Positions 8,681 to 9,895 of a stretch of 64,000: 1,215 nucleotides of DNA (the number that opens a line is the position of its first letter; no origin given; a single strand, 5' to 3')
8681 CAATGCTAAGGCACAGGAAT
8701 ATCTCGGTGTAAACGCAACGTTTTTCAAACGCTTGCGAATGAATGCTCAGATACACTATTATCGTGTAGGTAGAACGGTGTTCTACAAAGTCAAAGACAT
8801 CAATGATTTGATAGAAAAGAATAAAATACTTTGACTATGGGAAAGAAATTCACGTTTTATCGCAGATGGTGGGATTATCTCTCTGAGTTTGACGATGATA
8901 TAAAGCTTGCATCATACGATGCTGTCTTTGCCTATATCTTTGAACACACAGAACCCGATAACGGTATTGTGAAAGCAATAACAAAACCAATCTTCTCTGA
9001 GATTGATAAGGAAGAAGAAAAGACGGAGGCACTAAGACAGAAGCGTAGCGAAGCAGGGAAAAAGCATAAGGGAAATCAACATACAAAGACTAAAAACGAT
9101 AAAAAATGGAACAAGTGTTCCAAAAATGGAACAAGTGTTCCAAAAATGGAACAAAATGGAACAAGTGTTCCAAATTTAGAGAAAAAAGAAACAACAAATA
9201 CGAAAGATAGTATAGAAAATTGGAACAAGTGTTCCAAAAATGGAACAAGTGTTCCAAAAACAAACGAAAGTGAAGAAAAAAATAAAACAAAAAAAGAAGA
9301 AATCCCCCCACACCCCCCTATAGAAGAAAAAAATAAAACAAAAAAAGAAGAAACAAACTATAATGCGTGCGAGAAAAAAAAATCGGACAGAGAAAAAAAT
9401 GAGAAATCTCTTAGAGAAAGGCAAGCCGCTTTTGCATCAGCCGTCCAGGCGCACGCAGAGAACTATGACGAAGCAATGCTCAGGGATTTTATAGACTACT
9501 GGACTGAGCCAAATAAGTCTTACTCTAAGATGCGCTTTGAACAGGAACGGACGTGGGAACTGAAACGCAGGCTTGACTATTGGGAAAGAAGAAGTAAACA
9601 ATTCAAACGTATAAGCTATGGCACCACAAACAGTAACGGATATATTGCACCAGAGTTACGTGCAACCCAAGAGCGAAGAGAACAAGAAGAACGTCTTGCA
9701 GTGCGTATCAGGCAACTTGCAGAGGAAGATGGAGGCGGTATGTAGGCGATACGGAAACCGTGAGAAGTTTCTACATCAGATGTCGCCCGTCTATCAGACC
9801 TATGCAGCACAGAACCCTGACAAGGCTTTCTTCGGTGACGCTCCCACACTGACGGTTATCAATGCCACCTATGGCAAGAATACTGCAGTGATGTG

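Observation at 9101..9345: Origin-like iteron array embedded in the replisome-organizer-like gene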

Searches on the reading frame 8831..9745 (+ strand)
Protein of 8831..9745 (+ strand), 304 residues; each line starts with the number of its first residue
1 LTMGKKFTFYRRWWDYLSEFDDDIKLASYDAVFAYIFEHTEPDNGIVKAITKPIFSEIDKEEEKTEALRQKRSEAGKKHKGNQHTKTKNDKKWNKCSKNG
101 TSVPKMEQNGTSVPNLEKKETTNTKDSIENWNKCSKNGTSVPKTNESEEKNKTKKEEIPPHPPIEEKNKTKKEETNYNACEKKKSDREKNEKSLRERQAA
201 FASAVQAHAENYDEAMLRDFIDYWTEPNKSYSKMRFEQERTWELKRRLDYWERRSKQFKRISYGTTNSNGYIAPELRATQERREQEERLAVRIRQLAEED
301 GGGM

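Call 5: search_protein_families(library=pfam, proteins=[window:8831-9745:+], max_evalue=0.01)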
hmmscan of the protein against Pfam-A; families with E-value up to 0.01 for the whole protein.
window:8831-9745:+ (304 aa): 1 family
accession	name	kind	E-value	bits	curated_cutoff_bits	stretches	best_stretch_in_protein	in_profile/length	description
PF19808.4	DUF6291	-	1.4e-09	38.4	27.2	1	7-79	2-75/79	Family of unknown function (DUF6291)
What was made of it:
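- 8837..9076 (+): DUF6291 N-terminal three-helix domain (aa about 4-82, helices 11-17, 22-38 and 45-82). Pfam match (call 5).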

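Call 6: search_protein_families(library=phrogs, proteins=[window:8831-9745:+], max_evalue=0.01)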
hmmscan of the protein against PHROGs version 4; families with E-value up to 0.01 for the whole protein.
window:8831-9745:+ (304 aa): 3 families
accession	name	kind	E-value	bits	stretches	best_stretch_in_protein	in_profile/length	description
phrog_19415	-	unknown function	5.2e-25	89.7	2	117-259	65-206/224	-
phrog_15768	-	unknown function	9.7e-06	26.7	1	5-152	3-142/228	-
phrog_16304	-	unknown function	0.00094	20.1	1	5-198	5-161/244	-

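Call 9: find_homologous_proteins(query=window:8831-9745:+)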
Query window:8831-9745:+ (304 aa): 69 proteins with E <= 0.001 among 1219 candidates.
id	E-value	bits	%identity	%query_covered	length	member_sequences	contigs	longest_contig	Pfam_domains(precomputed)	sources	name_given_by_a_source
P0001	1.6e-196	670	100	99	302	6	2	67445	PF19808.5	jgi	-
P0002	6.6e-145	500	86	90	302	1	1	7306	PF19808.5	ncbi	-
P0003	1.4e-61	227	54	54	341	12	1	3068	PF19808.5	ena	-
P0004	9.0e-39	152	51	48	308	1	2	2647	-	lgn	-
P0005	8.0e-38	149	34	97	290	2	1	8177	PF19808.5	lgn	-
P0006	8.7e-32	129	37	83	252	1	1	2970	PF19808.5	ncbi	-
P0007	6.3e-31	126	56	41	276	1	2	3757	-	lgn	-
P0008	3.5e-29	120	35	98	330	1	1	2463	PF19808.5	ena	-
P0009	2.0e-28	118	50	37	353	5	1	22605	PF19808.5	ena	-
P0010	4.7e-28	117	34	96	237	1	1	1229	PF19808.5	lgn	-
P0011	9.9e-28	116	34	86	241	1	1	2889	PF19808.5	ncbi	-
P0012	1.9e-26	111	29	86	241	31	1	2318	PF19808.5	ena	-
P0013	1.3e-24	105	49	24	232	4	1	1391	PF19808.5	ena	-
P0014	1.5e-24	105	32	83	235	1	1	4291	PF19808.5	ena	-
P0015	1.2e-23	102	34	83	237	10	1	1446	PF19808.5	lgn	-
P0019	3.4e-18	84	100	12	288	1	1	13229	PF19808.5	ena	-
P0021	6.2e-17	80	40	46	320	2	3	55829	PF19808.5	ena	-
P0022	1.2e-15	76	100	14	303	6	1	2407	PF19808.5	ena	-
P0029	9.2e-13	66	34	52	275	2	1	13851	PF19808.5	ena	-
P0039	1.0e-11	63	42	35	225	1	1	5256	PF19808.5,PF09524.16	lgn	-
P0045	5.1e-10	57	49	22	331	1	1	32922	PF14297.13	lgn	-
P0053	1.2e-6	46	45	24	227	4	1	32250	PF19808.5,PF07261.17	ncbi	-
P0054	1.4e-6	46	38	33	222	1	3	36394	PF19808.5,PF09524.16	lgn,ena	-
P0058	3.6e-6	45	37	33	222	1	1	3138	PF19808.5,PF09524.16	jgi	jgi:uncharacterized phage protein (TIGR02220 family)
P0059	7.0e-6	44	38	22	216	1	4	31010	PF13730.13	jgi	jgi:hypothetical protein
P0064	2.0e-5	42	32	29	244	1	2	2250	PF19808.5,PF07261.17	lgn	-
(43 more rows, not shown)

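Call 12: find_related_loci(query=window:8831-9745:+, collection=viral_contigs, flank=3000)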
Query window:8831-9745:+ (304 aa) in viral_contigs; peptide patterns used: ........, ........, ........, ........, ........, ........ (x = any residue, [..] = any of these).
60 stretches matched a pattern; 38 encode a relative of the query (tblastn E <= 1e-3); 38 distinct loci.
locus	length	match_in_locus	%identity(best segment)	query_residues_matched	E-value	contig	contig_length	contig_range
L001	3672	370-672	35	158-260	4e-14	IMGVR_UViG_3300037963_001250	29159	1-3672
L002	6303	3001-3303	35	158-260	6e-14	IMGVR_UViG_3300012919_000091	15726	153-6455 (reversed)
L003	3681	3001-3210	44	190-257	9e-14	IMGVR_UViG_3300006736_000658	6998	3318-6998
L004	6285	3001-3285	36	164-260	4e-13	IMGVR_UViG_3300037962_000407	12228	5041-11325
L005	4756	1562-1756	42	194-260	2e-11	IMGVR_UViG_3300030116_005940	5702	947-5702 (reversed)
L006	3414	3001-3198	43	190-257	2e-11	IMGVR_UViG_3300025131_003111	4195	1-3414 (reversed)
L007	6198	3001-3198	43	190-257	7e-11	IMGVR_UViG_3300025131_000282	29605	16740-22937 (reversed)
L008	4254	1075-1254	40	197-258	2e-9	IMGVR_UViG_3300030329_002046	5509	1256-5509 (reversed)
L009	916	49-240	39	194-253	1e-9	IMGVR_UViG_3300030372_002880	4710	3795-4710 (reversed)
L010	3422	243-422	44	197-260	3e-9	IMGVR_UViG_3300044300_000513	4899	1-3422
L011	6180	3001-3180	42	197-260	1e-8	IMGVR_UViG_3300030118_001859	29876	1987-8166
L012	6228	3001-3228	38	172-255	1e-8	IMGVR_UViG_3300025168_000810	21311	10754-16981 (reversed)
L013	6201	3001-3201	38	193-260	2e-8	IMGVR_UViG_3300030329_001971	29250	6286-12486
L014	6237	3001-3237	30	213-289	3e-8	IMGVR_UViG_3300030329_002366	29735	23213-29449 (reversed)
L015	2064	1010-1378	30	125-257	3e-8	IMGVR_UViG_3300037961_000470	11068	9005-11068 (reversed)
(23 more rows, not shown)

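Call 17: find_related_loci(query=A2, collection=genome_contigs, flank=4000)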
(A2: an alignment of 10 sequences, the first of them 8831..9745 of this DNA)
Query A2 (304 aa) in genome_contigs; peptide patterns used: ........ (x = any residue, [..] = any of these).
45 stretches matched a pattern, but none encodes a relative of the query by tblastn (E <= 1e-3).

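Call 18: find_encoding_contigs(protein=P0002, flank=4000, max_places=2)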
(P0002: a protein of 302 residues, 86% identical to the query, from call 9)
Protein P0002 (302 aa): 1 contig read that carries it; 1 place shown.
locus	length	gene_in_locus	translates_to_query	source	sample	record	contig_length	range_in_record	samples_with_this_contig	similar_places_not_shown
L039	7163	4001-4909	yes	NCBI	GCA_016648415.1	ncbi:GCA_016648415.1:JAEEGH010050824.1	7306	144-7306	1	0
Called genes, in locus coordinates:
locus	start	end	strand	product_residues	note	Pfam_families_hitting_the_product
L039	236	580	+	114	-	-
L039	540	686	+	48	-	-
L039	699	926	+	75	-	-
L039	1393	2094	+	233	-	PF06378:SSAP_Sak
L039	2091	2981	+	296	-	-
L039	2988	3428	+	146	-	PF11325:DUF3127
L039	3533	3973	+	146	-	-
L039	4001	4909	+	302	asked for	PF19808:DUF6291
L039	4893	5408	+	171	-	PF20338:DUF6633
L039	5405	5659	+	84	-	PF14090:HTH_39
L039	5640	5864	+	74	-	-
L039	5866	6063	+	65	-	-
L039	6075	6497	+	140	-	-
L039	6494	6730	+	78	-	-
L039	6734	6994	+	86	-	-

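Call 19: find_encoding_contigs(protein=P0003, flank=4000, max_places=2)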
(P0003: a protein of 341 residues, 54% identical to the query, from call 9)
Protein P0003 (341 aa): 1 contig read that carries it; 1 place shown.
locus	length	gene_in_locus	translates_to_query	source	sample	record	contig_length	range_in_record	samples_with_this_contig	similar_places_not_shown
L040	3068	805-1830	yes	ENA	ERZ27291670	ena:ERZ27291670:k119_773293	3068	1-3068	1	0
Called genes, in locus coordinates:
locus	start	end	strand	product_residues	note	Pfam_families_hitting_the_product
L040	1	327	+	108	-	?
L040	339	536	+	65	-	PF12728:HTH_17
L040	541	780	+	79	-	-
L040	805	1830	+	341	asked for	PF19808:DUF6291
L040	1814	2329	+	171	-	PF20338:DUF6633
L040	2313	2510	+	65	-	-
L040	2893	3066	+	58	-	?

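Call 20: find_encoding_contigs(protein=P0004, flank=4000, max_places=2)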
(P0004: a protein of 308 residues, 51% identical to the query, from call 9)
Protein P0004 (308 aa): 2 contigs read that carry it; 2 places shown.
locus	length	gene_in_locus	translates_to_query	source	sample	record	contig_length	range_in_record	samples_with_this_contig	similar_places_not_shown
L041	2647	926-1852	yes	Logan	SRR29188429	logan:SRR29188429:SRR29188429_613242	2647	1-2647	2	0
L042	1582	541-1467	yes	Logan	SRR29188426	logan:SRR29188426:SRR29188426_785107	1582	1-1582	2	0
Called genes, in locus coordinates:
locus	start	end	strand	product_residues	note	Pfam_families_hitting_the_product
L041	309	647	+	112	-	-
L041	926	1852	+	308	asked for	-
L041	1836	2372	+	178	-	PF20338:DUF6633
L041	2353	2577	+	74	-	-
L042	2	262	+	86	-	?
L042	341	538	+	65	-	PF12728:HTH_17 (weak)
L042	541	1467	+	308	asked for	-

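Call 21: find_encoding_contigs(protein=P0005, flank=4000, max_places=2)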
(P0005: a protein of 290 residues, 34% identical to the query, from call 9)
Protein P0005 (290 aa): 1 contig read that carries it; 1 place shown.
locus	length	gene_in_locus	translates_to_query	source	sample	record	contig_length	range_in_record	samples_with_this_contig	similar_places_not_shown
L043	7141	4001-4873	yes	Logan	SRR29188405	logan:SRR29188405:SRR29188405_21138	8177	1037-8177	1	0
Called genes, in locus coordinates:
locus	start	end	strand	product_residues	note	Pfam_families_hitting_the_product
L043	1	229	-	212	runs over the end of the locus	PF00717:Peptidase_S24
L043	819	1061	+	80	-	-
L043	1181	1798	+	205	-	PF04404:ERF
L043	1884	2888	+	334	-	-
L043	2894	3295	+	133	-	PF11325:DUF3127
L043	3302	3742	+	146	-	PF07105:DUF1367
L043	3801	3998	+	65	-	PF12728:HTH_17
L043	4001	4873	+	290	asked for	PF19808:DUF6291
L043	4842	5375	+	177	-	PF20338:DUF6633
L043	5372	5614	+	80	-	PF14090:HTH_39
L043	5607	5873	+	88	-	-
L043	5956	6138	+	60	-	-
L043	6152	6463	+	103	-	-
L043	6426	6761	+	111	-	-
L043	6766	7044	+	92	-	-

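Call 22: find_encoding_contigs(protein=P0007, flank=4000, max_places=1)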
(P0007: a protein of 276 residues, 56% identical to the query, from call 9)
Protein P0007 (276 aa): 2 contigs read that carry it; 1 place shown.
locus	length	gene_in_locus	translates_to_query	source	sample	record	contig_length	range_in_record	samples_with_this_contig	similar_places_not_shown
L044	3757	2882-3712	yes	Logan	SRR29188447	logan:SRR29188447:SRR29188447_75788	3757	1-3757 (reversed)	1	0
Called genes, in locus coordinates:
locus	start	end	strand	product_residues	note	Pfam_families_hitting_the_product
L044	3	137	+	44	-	?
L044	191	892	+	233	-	PF06378:SSAP_Sak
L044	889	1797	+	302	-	-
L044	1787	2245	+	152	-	PF11325:DUF3127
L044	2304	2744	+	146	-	-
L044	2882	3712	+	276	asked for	-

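Call 23: find_encoding_contigs(protein=P0009, flank=4000, max_places=1)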
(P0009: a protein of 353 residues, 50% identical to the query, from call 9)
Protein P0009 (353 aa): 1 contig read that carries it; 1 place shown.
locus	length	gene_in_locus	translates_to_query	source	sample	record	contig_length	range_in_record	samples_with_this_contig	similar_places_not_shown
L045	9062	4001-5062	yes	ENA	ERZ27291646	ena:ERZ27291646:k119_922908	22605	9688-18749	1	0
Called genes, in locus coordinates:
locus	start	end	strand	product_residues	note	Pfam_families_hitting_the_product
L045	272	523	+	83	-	-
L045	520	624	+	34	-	-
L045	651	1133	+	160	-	PF13392:HNH_3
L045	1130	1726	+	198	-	PF04404:ERF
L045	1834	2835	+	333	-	-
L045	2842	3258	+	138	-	PF11325:DUF3127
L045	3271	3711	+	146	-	PF07105:DUF1367 (weak)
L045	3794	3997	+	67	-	PF12728:HTH_17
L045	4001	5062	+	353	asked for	PF19808:DUF6291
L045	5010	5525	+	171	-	PF20338:DUF6633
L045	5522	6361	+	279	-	PF01555:N6_N4_Mtase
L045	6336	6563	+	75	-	-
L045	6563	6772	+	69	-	-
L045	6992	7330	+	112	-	-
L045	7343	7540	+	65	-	-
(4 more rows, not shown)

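Call 24: find_encoding_contigs(protein=P0021, flank=4000, max_places=1)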
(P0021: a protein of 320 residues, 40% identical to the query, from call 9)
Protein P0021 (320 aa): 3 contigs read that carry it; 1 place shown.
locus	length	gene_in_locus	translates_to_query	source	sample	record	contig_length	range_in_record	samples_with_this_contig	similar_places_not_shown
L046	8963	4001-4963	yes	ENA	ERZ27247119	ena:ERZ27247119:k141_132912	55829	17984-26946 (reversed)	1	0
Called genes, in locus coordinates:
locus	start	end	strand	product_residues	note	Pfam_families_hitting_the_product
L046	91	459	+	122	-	PF08774:VRR_NUC (weak)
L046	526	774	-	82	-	-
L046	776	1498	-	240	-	PF07022:Phage_CI_repr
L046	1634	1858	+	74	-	-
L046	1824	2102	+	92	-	PF12728:HTH_17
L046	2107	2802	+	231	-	PF04404:ERF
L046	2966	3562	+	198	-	PF09588:YqaJ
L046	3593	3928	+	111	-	-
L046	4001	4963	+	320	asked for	PF19808:DUF6291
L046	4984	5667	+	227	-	PF01695:IstB_IS21 (weak)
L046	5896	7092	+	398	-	PF02086:MethyltransfD12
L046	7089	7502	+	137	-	-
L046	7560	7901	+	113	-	-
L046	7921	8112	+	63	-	-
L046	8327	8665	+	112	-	PF12957:DUF3846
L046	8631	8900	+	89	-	-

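Call 25: find_encoding_contigs(protein=P0011, flank=4000, max_places=1)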
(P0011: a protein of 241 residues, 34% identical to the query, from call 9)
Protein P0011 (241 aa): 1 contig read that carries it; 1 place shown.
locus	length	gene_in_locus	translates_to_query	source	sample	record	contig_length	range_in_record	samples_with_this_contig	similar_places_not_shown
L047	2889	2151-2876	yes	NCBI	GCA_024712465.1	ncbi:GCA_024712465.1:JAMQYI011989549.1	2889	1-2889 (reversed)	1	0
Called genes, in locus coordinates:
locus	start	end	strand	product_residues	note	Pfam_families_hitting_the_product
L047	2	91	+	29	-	?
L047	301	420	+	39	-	-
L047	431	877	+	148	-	PF05766:NinG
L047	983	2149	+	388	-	PF00270:DEAD, PF04851:ResIII, PF00271:Helicase_C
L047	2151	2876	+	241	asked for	PF19808:DUF6291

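Call 34: search_solved_structures(query=A2, max_evalue=10, show_alignments=2)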
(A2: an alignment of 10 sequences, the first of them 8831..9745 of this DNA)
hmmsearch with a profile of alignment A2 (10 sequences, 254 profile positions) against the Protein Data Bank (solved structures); distinct sequences matched with E-value up to 10: 3.
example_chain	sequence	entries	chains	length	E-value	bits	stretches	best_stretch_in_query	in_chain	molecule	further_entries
7n3t_C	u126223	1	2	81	0.28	14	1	20-68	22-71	Designed TrkA-binding miniprotein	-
7z0h_W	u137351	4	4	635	1.8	11.3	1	83-137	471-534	Integrase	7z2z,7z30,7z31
7z8k_h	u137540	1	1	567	4.7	9.9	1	109-180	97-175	Cytoplasmic dynein 1 intermediate chain 2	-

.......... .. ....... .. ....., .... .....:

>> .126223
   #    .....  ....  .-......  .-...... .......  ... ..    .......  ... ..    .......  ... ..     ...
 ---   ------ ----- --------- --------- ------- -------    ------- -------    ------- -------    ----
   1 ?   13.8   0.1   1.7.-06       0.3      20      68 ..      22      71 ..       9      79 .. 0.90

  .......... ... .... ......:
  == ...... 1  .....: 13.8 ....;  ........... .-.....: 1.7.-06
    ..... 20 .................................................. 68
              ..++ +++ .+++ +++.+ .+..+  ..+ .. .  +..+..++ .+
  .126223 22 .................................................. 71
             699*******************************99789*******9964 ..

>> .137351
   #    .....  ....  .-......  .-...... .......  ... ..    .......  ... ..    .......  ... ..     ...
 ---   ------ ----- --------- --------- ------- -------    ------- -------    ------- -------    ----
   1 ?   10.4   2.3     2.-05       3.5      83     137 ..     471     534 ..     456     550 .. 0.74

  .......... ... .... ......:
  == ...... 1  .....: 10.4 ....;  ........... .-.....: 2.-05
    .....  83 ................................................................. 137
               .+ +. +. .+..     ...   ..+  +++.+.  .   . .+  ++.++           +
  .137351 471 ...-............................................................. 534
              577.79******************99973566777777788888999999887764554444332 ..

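Call 35: search_protein_families(library=ncbifam, proteins=[window:8831-9745:+, P0053, P0054, P0021, P0045, P0059], max_evalue=0.01)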
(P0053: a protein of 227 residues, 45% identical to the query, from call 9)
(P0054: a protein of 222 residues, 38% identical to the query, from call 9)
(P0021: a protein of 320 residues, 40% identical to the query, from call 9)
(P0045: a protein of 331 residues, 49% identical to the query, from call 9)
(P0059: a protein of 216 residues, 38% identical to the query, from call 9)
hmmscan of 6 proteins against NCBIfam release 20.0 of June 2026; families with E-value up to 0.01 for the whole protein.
window:8831-9745:+ (304 aa): 0 families

P0053 (227 aa): 2 families
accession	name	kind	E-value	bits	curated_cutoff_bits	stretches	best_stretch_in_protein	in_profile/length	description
TIGR01446.1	DnaD_dom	domain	9.7e-23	80.1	24.95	1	131-200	1-72/73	DnaD domain protein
TIGR00675.1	dcm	superfamily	0.001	18.8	100.65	1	45-184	188-325/329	DNA (cytosine-5-)-methyltransferase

P0054 (222 aa): 1 family
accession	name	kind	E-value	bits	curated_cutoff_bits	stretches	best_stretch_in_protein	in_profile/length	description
TIGR02220.1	phg_TIGR02220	hypoth_equivalog_domain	2.5e-33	114.3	66.65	1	126-200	1-76/77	phage conserved hypothetical protein, C-terminal domain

P0021 (320 aa): 0 families

P0045 (331 aa): 0 families

P0059 (216 aa): 0 families
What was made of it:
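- On DnaD-like replisome organizer (PF07261 DnaB_2 / TIGR01446): The window protein has no Pfam or NCBIfam hit (calls 5, 35).
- On Phage lambda O family (Phage_rep_O): No Pfam, PHROG or NCBIfam match to lambda O-type families (calls 5, 6, 35).
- Closest known: DnaD-type 'replisome organizer' proteins of Firmicutes phages. Different: The window protein lacks the DnaD and TIGR02220 domains (calls 5, 35).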

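Call 45: predict_structure(alignment_id=A3)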
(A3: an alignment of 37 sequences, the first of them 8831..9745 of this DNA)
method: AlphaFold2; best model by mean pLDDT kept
length: 304 residues; sequences in the alignment: 37
mean_pLDDT: 72.7   pTM: 0.35
mean pLDDT of the five models: 72.7, 71.0, 70.6, 69.9, 68.6
residues with pLDDT >= 90: 130; 70-90: 44; 50-70: 31; < 50: 99
segments of 3 or more residues with pLDDT < 50: 1-3, 84-159, 161-170, 172-175, 263-267
pLDDT, mean of each block of 10 residues (from residue 1): 70 97 97 95 96 96 91 76 47 45 45 40 42 43 39 42 46 53 77 95 96 95 94 89 88 84 50 72 92 90 61
secondary structure, 60 per line:
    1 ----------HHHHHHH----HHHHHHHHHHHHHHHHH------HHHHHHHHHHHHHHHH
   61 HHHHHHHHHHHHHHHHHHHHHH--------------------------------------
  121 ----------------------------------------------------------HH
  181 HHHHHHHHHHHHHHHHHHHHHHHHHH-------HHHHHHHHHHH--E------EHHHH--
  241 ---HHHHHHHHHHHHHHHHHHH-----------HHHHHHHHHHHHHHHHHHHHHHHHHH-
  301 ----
elements in order: H11-17 H22-38 H45-82 H179-206 H214-224 H235-238 H244-262 H274-299
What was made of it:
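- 8837..9076 (+): AF2 model with pLDDT 91-97 up to aa 70 (call 45).
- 9365..9616 (+): C-terminal helical domain (aa 179-262, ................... type); the proposed recruitment module. AF2 pLDDT 84-96 (call 45).
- The array and A-rich block correspond exactly to the AF2 region aa 84-175 (pLDDT below 50), between two confident domains (call 45). The region is predicted to be disordered (call 45).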
